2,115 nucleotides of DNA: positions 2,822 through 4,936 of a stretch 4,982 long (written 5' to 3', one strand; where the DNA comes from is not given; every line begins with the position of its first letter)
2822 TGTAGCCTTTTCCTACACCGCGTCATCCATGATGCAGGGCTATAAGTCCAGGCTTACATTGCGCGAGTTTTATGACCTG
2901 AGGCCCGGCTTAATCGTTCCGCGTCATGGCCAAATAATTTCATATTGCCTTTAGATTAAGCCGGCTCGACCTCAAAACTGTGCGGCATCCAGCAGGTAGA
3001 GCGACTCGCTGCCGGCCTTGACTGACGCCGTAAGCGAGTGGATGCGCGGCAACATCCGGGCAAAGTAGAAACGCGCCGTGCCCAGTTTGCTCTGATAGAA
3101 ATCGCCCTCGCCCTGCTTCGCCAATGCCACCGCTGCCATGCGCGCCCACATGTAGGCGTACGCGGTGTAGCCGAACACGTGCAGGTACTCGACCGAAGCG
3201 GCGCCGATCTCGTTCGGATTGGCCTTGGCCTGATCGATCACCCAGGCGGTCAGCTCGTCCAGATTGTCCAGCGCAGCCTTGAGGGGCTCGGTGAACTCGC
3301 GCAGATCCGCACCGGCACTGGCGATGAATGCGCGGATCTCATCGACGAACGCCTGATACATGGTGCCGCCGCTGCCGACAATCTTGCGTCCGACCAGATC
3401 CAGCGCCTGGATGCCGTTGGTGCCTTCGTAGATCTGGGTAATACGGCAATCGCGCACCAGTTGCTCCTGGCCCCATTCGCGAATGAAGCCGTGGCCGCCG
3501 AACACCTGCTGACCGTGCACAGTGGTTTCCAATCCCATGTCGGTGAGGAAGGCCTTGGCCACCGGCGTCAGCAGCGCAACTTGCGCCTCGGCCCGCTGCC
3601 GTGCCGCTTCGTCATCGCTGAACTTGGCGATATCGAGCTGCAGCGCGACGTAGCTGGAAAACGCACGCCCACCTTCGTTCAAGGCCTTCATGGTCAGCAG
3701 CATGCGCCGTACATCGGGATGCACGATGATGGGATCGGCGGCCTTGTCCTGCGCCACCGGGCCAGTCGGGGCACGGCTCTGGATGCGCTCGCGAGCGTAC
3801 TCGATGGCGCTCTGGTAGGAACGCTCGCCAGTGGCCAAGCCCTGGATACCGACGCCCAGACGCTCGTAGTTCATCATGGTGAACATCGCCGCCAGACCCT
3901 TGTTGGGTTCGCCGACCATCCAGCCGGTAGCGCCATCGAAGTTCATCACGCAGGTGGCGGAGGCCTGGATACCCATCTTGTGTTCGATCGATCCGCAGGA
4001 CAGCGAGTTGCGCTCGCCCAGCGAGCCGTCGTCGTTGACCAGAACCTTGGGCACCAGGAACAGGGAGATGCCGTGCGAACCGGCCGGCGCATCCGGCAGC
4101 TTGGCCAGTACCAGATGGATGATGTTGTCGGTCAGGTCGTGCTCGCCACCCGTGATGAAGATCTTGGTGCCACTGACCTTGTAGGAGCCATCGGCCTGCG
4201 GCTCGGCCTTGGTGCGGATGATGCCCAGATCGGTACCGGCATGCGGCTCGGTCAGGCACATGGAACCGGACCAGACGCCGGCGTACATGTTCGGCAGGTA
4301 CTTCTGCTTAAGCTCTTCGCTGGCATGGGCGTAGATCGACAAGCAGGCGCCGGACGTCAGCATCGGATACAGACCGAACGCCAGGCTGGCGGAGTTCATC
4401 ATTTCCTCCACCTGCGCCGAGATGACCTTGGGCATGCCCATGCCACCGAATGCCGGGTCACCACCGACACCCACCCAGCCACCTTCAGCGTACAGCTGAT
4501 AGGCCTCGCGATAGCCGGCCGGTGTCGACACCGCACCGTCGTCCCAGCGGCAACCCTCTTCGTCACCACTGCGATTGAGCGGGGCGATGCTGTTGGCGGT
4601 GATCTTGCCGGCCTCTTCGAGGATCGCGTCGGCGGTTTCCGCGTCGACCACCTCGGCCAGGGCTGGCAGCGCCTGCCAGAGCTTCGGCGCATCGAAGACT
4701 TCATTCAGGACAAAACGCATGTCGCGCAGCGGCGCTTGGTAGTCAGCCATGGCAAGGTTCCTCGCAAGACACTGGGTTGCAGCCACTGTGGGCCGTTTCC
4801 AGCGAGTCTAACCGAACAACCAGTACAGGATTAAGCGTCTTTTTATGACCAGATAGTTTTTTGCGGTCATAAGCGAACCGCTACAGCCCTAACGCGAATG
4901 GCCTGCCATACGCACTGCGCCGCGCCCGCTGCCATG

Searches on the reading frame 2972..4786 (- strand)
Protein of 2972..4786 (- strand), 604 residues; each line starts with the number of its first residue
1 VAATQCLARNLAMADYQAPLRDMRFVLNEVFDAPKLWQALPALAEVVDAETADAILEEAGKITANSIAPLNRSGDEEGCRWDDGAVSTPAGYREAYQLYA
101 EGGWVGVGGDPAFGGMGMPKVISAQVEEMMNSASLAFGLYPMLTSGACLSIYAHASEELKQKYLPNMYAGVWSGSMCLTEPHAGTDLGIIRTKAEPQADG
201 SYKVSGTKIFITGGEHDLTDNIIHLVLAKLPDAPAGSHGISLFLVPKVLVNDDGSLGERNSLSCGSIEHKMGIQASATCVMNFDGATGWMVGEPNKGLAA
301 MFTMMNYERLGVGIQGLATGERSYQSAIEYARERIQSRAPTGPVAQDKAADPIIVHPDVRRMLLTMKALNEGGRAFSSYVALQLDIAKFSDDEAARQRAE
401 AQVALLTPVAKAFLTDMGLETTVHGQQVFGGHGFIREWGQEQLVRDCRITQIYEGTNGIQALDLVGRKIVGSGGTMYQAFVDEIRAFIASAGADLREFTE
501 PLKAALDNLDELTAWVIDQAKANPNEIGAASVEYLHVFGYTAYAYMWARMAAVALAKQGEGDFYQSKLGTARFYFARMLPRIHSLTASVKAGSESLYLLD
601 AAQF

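Call 12: search_protein_families(library=pfam, proteins=[window:2972-4786:-])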
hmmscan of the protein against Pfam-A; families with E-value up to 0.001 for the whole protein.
window:2972-4786:- (604 aa): 5 families
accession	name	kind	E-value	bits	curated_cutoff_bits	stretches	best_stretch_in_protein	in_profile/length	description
PF12806.12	Acyl-CoA_dh_C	-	7.3e-39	133.1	30.3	1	480-598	1-122/124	Acetyl-CoA dehydrogenase C-terminal like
PF00441.29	Acyl-CoA_dh_1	-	3.3e-19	69.9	22.4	1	295-463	1-144/150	Acyl-CoA dehydrogenase, C-terminal domain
PF02770.24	Acyl-CoA_dh_M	-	2.7e-13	50.3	33.3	1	175-284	1-95/97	Acyl-CoA dehydrogenase, middle domain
PF02771.21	Acyl-CoA_dh_N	-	4.6e-12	46.8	22.9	1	50-170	2-112/113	Acyl-CoA dehydrogenase, N-terminal domain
PF22924.1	ACOX_C_alpha1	-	1.6e-07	31.7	27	1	305-459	4-159/169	Acyl-CoA oxidase, C-alpha1 domain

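Call 18: find_related_loci(query=window:2972-4786:-, collection=genome_contigs, flank=3000)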
Query window:2972-4786:- (604 aa) in genome_contigs; peptide patterns used: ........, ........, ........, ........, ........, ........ (x = any residue, [..] = any of these).
600 stretches matched a pattern (row limit reached: there are more); 595 encode a relative of the query (tblastn E <= 1e-3); the best 80 are kept; 80 distinct loci.
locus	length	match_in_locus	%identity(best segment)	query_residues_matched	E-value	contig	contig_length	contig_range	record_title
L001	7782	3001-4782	92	11-604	0e+0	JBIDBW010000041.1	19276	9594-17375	Pseudomonas sp. NPDC047963 NPDC047963_103_A4.ctg-0041, whole genome shotgun sequence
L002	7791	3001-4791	90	8-604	0e+0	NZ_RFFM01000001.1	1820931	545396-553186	Stutzerimonas zhaodongensis strain NEAU-ST5-21 P7_1, whole genome shotgun sequence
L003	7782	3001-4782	90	11-604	0e+0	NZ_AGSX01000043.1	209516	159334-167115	Stutzerimonas stutzeri SDM-LAC contig000044, whole genome shotgun sequence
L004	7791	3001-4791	89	8-604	0e+0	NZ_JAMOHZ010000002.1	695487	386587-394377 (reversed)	Stutzerimonas stutzeri strain 28a22 40Pst28a22gv13C002, whole genome shotgun sequence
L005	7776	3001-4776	90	13-604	0e+0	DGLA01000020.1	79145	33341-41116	MAG TPA_asm: Stutzerimonas stutzeri isolate UBA4556 UBA4556_contig_382, whole genome shotgun sequence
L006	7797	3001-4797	88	3-604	0e+0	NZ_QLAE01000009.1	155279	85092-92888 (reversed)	Stutzerimonas nosocomialis strain A31/70 contig00009, whole genome shotgun sequence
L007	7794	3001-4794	89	4-604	0e+0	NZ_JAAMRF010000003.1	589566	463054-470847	Stutzerimonas azotifigens strain 115A1 NODE_3_length_589566_cov_59.097520, whole genome shotgun sequence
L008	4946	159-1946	88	9-604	0e+0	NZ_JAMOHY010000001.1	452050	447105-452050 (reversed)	Stutzerimonas stutzeri strain V81 52PstStvem81gv22C001, whole genome shotgun sequence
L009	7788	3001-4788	85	9-604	0e+0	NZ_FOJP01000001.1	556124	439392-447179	Metapseudomonas otitidis strain DSM 17224, whole genome shotgun sequence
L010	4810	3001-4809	84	1-604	0e+0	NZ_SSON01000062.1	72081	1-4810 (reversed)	Pseudomonas sp. BN102 771, whole genome shotgun sequence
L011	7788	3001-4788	85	9-604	0e+0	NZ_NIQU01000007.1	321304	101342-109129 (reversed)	Pseudomonas sediminis strain PI11 scaffold_6, whole genome shotgun sequence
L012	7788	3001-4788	85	9-604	0e+0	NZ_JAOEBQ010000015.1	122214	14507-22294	Pseudomonas sediminis strain GD04081 15, whole genome shotgun sequence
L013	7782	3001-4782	85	11-604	0e+0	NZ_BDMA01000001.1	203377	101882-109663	Metapseudomonas resinovorans strain MO-1, whole genome shotgun sequence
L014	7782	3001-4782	85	11-604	0e+0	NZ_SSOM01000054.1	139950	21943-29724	Pseudomonas sp. BN411 1059, whole genome shotgun sequence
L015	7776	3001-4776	85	13-604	0e+0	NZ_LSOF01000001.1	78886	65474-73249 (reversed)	Pseudomonas sp. BMS12, whole genome shotgun sequence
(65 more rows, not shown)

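Call 27: find_encoding_contigs(protein=window:2972-4786:-, flank=10000, max_places=10)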
Protein window:2972-4786:- (604 aa): no gene with exactly this product is on record in the collection.

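Call 31: find_encoding_contigs(protein=window:2972-4750:-, flank=10000, max_places=10)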
Protein window:2972-4750:- (592 aa): no gene with exactly this product is on record in the collection.

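Call 32: find_homologous_proteins(query=window:2972-4750:-, max_evalue=1e-100)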
Query window:2972-4750:- (592 aa): 8000 proteins with E <= 1e-100 among 8000 candidates; the best 120 are listed.
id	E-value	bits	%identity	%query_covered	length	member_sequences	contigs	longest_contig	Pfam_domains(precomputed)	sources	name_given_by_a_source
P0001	0.0e+0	1334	100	100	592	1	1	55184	PF02770.25,PF22924.2,PF00441.30,PF02771.22,PF12806.13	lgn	-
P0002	0.0e+0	1333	100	100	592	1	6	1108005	PF02770.25,PF22924.2,PF00441.30,PF02771.22,PF12806.13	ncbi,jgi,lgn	-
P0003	0.0e+0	1333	99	100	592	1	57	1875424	PF02770.25,PF22924.2,PF00441.30,PF02771.22,PF12806.13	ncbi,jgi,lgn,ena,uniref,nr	ncbi:acyl-CoA dehydrogenase C-terminal domain-containing protein [Pseudomonas stutzeri]|jgi:alkylati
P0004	0.0e+0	1332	99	100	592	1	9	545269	PF02770.25,PF22924.2,PF00441.30,PF02771.22,PF12806.13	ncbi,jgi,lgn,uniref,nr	ncbi:acyl-CoA dehydrogenase C-terminal domain-containing protein [Stutzerimonas stutzeri]|uniref:acy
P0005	0.0e+0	1332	99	100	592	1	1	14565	PF02770.25,PF22924.2,PF00441.30,PF02771.22,PF12806.13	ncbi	-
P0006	0.0e+0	1332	99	100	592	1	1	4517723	PF02770.25,PF22924.2,PF00441.30,PF02771.22,PF12806.13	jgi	jgi:alkylation response protein AidB-like acyl-CoA dehydrogenase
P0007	0.0e+0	1331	99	100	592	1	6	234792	PF02770.25,PF22924.2,PF00441.30,PF02771.22,PF12806.13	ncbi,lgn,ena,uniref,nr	ncbi:acyl-CoA dehydrogenase C-terminal domain-containing protein [Stutzerimonas stutzeri]|uniref:acy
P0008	0.0e+0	1331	99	100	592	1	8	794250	PF02770.25,PF22924.2,PF00441.30,PF02771.22,PF12806.13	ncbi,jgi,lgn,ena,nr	ncbi:MAG: acyl-CoA dehydrogenase C-terminal domain-containing protein [Pseudomonas sp.]|nr:acyl-CoA 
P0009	0.0e+0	1331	99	100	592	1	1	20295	PF02770.25,PF22924.2,PF00441.30,PF02771.22,PF12806.13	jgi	-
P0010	0.0e+0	1331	99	100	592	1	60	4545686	PF02770.25,PF22924.2,PF00441.30,PF02771.22,PF12806.13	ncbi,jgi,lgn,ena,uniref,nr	ncbi:MAG: acyl-CoA dehydrogenase [Pseudomonas stutzeri]|uniref:acyl-CoA dehydrogenase C-terminal dom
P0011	0.0e+0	1331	99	100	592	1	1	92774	PF02770.25,PF22924.2,PF00441.30,PF02771.22,PF12806.13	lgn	-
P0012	0.0e+0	1331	99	100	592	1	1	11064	PF02770.25,PF22924.2,PF00441.30,PF02771.22,PF12806.13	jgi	-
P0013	0.0e+0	1331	99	100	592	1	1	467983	PF02770.25,PF22924.2,PF00441.30,PF02771.22,PF12806.13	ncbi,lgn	-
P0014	0.0e+0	1331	99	100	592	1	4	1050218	PF02770.25,PF22924.2,PF00441.30,PF02771.22,PF12806.13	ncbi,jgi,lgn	-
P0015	0.0e+0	1331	99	100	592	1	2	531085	PF02770.25,PF22924.2,PF00441.30,PF02771.22,PF12806.13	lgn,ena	-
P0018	0.0e+0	1330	99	100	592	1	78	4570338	PF02770.25,PF22924.2,PF00441.30,PF02771.22,PF12806.13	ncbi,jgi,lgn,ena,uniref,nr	ncbi:acyl-CoA dehydrogenase C-terminal domain-containing protein [Stutzerimonas stutzeri]|uniref:3-m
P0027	0.0e+0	1329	99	100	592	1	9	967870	PF02770.25,PF22924.2,PF00441.30,PF02771.22,PF12806.13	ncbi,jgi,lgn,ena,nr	ncbi:acyl-CoA dehydrogenase [Pseudomonas sp. WS 5018]|nr:acyl-CoA dehydrogenase [Pseudomonas sp. WS 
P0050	0.0e+0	1327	99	100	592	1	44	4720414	PF02770.25,PF22924.2,PF00441.30,PF02771.22,PF12806.13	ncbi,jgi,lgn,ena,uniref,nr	ncbi:acyl-CoA dehydrogenase C-terminal domain-containing protein [Stutzerimonas stutzeri]|jgi:alkyla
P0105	0.0e+0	1325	99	100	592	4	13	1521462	PF02770.25,PF22924.2,PF00441.30,PF02771.22,PF12806.13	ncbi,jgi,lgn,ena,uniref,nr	ncbi:acyl-CoA dehydrogenase C-terminal domain-containing protein [Stutzerimonas stutzeri]|jgi:alkyla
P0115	0.0e+0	1324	99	100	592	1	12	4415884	PF02770.25,PF22924.2,PF00441.30,PF02771.22,PF12806.13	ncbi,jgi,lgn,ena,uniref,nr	ncbi:acyl-CoA dehydrogenase [Stutzerimonas frequens]|uniref:Acyl-CoA dehydrogenase C-terminal domain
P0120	0.0e+0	1324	99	100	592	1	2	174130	PF02770.25,PF22924.2,PF00441.30,PF02771.22,PF12806.13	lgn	-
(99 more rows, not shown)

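Call 33: find_encoding_contigs(protein=P0002, flank=10000, max_places=10)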
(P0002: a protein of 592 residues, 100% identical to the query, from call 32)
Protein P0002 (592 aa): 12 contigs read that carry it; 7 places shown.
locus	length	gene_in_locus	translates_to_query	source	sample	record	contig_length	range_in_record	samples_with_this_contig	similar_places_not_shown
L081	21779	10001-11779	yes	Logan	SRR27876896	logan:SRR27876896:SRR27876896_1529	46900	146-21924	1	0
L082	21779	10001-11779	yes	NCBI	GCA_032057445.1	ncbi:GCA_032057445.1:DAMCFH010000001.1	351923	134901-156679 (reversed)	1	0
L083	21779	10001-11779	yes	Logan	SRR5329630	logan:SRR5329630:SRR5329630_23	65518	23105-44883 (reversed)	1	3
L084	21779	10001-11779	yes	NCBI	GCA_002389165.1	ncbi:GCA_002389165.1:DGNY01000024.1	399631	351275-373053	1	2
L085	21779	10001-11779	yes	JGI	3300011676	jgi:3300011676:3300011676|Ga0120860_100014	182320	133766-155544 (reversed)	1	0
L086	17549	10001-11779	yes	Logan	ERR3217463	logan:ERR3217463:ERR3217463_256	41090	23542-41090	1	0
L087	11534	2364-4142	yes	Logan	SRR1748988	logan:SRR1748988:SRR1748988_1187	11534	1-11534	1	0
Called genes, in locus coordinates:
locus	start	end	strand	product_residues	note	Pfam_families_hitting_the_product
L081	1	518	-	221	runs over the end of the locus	?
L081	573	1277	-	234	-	PF18912:DZR_2 (weak), PF00156:Pribosyltran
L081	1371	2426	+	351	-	PF04055:Radical_SAM, PF06968:BATS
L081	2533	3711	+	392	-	PF00155:Aminotran_1_2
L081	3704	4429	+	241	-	PF12697:Abhydrolase_6, PF00561:Abhydrolase_1 (weak), PF12146:Hydrolase_4 (weak)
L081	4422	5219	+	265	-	PF01209:Ubie_methyltran, PF13489:Methyltransf_23, PF13847:Methyltransf_31, PF08241:Methyltransf_11, PF08242:Methyltransf_12, PF13649:Methyltransf_25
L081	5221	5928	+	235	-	PF01656:CbiA, PF13500:AAA_26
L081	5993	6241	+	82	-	-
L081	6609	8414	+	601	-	PF02771:Acyl-CoA_dh_N, PF02770:Acyl-CoA_dh_M, PF00441:Acyl-CoA_dh_1, PF22924:ACOX_C_alpha1 (weak), PF12806:Acyl-CoA_dh_C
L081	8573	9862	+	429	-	PF00990:GGDEF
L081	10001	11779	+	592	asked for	PF02771:Acyl-CoA_dh_N, PF02770:Acyl-CoA_dh_M, PF00441:Acyl-CoA_dh_1, PF22924:ACOX_C_alpha1 (weak), PF12806:Acyl-CoA_dh_C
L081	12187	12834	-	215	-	PF01625:PMSR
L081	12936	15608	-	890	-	PF01590:GAF, PF13185:GAF_2, PF00989:PAS, PF08448:PAS_4, PF13188:PAS_8 (weak), PF13426:PAS_9, PF00990:GGDEF, PF00563:EAL, +1 more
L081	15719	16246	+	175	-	-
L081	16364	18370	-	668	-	PF00364:Biotin_lipoyl, PF01597:GCV_H (faint), PF05896:NQRA_N (faint), PF07831:PYNP_C (faint), PF13375:RnfC_N (faint), PF00364:Biotin_lipoyl, PF02817:E3_binding, PF00198:2-oxoacid_dh, +5 more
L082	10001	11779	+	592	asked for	PF02771:Acyl-CoA_dh_N, PF02770:Acyl-CoA_dh_M, PF00441:Acyl-CoA_dh_1, PF22924:ACOX_C_alpha1 (weak), PF12806:Acyl-CoA_dh_C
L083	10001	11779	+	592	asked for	PF02771:Acyl-CoA_dh_N, PF02770:Acyl-CoA_dh_M, PF00441:Acyl-CoA_dh_1, PF22924:ACOX_C_alpha1 (weak), PF12806:Acyl-CoA_dh_C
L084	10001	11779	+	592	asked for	PF02771:Acyl-CoA_dh_N, PF02770:Acyl-CoA_dh_M, PF00441:Acyl-CoA_dh_1, PF22924:ACOX_C_alpha1 (weak), PF12806:Acyl-CoA_dh_C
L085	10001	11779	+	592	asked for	PF02771:Acyl-CoA_dh_N, PF02770:Acyl-CoA_dh_M, PF00441:Acyl-CoA_dh_1, PF22924:ACOX_C_alpha1 (weak), PF12806:Acyl-CoA_dh_C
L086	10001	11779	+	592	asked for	PF02771:Acyl-CoA_dh_N, PF02770:Acyl-CoA_dh_M, PF00441:Acyl-CoA_dh_1, PF22924:ACOX_C_alpha1 (weak), PF12806:Acyl-CoA_dh_C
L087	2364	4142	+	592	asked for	PF02771:Acyl-CoA_dh_N, PF02770:Acyl-CoA_dh_M, PF00441:Acyl-CoA_dh_1, PF22924:ACOX_C_alpha1 (weak), PF12806:Acyl-CoA_dh_C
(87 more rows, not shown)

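Call 34: find_encoding_contigs(protein=P0003, flank=10000, max_places=10)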
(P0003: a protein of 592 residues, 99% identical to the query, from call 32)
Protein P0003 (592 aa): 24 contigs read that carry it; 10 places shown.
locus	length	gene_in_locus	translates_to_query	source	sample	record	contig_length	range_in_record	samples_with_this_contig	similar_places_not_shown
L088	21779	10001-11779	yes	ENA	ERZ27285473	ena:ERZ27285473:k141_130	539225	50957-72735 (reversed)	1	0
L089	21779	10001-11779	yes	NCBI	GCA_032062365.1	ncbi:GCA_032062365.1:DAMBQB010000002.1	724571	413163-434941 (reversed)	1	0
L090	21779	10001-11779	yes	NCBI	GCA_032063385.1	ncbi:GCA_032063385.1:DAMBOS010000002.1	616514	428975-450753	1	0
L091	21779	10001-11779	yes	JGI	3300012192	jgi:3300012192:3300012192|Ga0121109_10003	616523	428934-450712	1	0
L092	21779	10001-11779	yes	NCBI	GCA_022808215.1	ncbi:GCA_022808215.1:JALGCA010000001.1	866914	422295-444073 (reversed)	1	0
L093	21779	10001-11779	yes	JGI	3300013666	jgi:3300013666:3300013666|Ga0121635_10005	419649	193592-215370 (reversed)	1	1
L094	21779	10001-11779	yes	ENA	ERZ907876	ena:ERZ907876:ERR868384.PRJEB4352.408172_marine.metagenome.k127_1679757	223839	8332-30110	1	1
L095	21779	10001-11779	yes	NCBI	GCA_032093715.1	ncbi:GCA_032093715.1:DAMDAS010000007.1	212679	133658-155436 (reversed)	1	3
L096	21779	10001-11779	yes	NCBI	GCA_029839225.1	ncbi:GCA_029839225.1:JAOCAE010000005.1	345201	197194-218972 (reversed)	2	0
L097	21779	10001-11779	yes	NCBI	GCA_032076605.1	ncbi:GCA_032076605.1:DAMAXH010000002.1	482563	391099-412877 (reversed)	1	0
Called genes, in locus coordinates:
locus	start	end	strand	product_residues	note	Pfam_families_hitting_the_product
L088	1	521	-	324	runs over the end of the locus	PF01636:APH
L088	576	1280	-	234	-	PF18912:DZR_2 (weak), PF00156:Pribosyltran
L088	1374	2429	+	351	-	PF04055:Radical_SAM, PF06968:BATS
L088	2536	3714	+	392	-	PF00155:Aminotran_1_2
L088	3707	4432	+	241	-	PF12697:Abhydrolase_6, PF00561:Abhydrolase_1, PF12146:Hydrolase_4 (weak)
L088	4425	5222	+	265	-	PF01209:Ubie_methyltran, PF13489:Methyltransf_23, PF13847:Methyltransf_31, PF08241:Methyltransf_11, PF08242:Methyltransf_12, PF13649:Methyltransf_25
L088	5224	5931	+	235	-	PF01656:CbiA, PF13500:AAA_26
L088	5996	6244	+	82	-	-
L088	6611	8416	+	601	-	PF02771:Acyl-CoA_dh_N, PF02770:Acyl-CoA_dh_M, PF00441:Acyl-CoA_dh_1, PF22924:ACOX_C_alpha1 (weak), PF12806:Acyl-CoA_dh_C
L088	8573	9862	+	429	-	PF00990:GGDEF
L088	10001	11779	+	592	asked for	PF02771:Acyl-CoA_dh_N, PF02770:Acyl-CoA_dh_M, PF00441:Acyl-CoA_dh_1, PF22924:ACOX_C_alpha1 (weak), PF12806:Acyl-CoA_dh_C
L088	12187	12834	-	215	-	PF01625:PMSR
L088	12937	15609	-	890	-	PF01590:GAF, PF13185:GAF_2, PF00989:PAS, PF08448:PAS_4, PF13188:PAS_8 (weak), PF13426:PAS_9, PF00990:GGDEF, PF00563:EAL, +1 more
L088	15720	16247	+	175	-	-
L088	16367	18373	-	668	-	PF00364:Biotin_lipoyl, PF01597:GCV_H (faint), PF05896:NQRA_N (faint), PF07831:PYNP_C (faint), PF13375:RnfC_N (faint), PF00364:Biotin_lipoyl, PF02817:E3_binding, PF00198:2-oxoacid_dh, +5 more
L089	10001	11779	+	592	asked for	PF02771:Acyl-CoA_dh_N, PF02770:Acyl-CoA_dh_M, PF00441:Acyl-CoA_dh_1, PF22924:ACOX_C_alpha1 (weak), PF12806:Acyl-CoA_dh_C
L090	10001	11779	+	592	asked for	PF02771:Acyl-CoA_dh_N, PF02770:Acyl-CoA_dh_M, PF00441:Acyl-CoA_dh_1, PF22924:ACOX_C_alpha1 (weak), PF12806:Acyl-CoA_dh_C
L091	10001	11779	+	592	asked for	PF02771:Acyl-CoA_dh_N, PF02770:Acyl-CoA_dh_M, PF00441:Acyl-CoA_dh_1, PF22924:ACOX_C_alpha1 (weak), PF12806:Acyl-CoA_dh_C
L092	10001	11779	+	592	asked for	PF02771:Acyl-CoA_dh_N, PF02770:Acyl-CoA_dh_M, PF00441:Acyl-CoA_dh_1, PF22924:ACOX_C_alpha1 (weak), PF12806:Acyl-CoA_dh_C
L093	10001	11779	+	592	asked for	PF02771:Acyl-CoA_dh_N, PF02770:Acyl-CoA_dh_M, PF00441:Acyl-CoA_dh_1, PF22924:ACOX_C_alpha1 (weak), PF12806:Acyl-CoA_dh_C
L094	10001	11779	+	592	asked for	PF02771:Acyl-CoA_dh_N, PF02770:Acyl-CoA_dh_M, PF00441:Acyl-CoA_dh_1, PF22924:ACOX_C_alpha1 (weak), PF12806:Acyl-CoA_dh_C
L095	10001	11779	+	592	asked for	PF02771:Acyl-CoA_dh_N, PF02770:Acyl-CoA_dh_M, PF00441:Acyl-CoA_dh_1, PF22924:ACOX_C_alpha1 (weak), PF12806:Acyl-CoA_dh_C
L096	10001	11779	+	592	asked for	PF02771:Acyl-CoA_dh_N, PF02770:Acyl-CoA_dh_M, PF00441:Acyl-CoA_dh_1, PF22924:ACOX_C_alpha1 (weak), PF12806:Acyl-CoA_dh_C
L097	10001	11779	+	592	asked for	PF02771:Acyl-CoA_dh_N, PF02770:Acyl-CoA_dh_M, PF00441:Acyl-CoA_dh_1, PF22924:ACOX_C_alpha1 (weak), PF12806:Acyl-CoA_dh_C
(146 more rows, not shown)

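Call 62: find_encoding_contigs(protein=P0115, flank=1500, max_places=4)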
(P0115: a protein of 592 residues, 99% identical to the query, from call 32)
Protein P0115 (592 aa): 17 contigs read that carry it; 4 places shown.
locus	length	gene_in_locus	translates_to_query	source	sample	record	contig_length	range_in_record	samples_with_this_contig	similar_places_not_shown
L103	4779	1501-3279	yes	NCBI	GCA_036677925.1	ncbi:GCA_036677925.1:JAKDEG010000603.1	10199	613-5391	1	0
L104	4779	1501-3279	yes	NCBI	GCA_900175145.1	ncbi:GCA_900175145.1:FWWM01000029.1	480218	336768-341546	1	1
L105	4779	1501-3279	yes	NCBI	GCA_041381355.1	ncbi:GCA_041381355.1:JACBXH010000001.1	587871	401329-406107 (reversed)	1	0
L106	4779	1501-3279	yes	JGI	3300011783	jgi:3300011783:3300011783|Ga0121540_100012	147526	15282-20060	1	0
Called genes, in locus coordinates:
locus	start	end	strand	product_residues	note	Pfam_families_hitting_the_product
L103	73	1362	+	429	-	PF00990:GGDEF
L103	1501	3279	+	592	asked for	PF02771:Acyl-CoA_dh_N, PF02770:Acyl-CoA_dh_M, PF00441:Acyl-CoA_dh_1, PF22924:ACOX_C_alpha1 (weak), PF12806:Acyl-CoA_dh_C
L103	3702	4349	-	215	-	PF01625:PMSR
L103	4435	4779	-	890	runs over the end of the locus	PF01590:GAF, PF13185:GAF_2 (weak), PF00989:PAS, PF08448:PAS_4, PF13188:PAS_8 (weak), PF13426:PAS_9, PF00990:GGDEF, PF00563:EAL, +1 more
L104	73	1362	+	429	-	PF00990:GGDEF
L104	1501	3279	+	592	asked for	PF02771:Acyl-CoA_dh_N, PF02770:Acyl-CoA_dh_M, PF00441:Acyl-CoA_dh_1, PF22924:ACOX_C_alpha1 (weak), PF12806:Acyl-CoA_dh_C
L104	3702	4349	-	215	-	PF01625:PMSR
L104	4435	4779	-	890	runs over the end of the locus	PF01590:GAF, PF13185:GAF_2 (weak), PF00989:PAS, PF08448:PAS_4, PF13188:PAS_8 (weak), PF13426:PAS_9, PF00990:GGDEF, PF00563:EAL, +1 more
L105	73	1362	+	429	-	PF00990:GGDEF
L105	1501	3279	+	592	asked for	PF02771:Acyl-CoA_dh_N, PF02770:Acyl-CoA_dh_M, PF00441:Acyl-CoA_dh_1, PF22924:ACOX_C_alpha1 (weak), PF12806:Acyl-CoA_dh_C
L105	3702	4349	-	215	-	PF01625:PMSR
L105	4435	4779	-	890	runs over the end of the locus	PF01590:GAF, PF13185:GAF_2 (weak), PF00989:PAS, PF08448:PAS_4, PF13188:PAS_8 (weak), PF13426:PAS_9, PF00990:GGDEF, PF00563:EAL, +1 more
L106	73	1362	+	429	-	PF00990:GGDEF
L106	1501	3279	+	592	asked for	PF02771:Acyl-CoA_dh_N, PF02770:Acyl-CoA_dh_M, PF00441:Acyl-CoA_dh_1, PF22924:ACOX_C_alpha1 (weak), PF12806:Acyl-CoA_dh_C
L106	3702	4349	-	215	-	PF01625:PMSR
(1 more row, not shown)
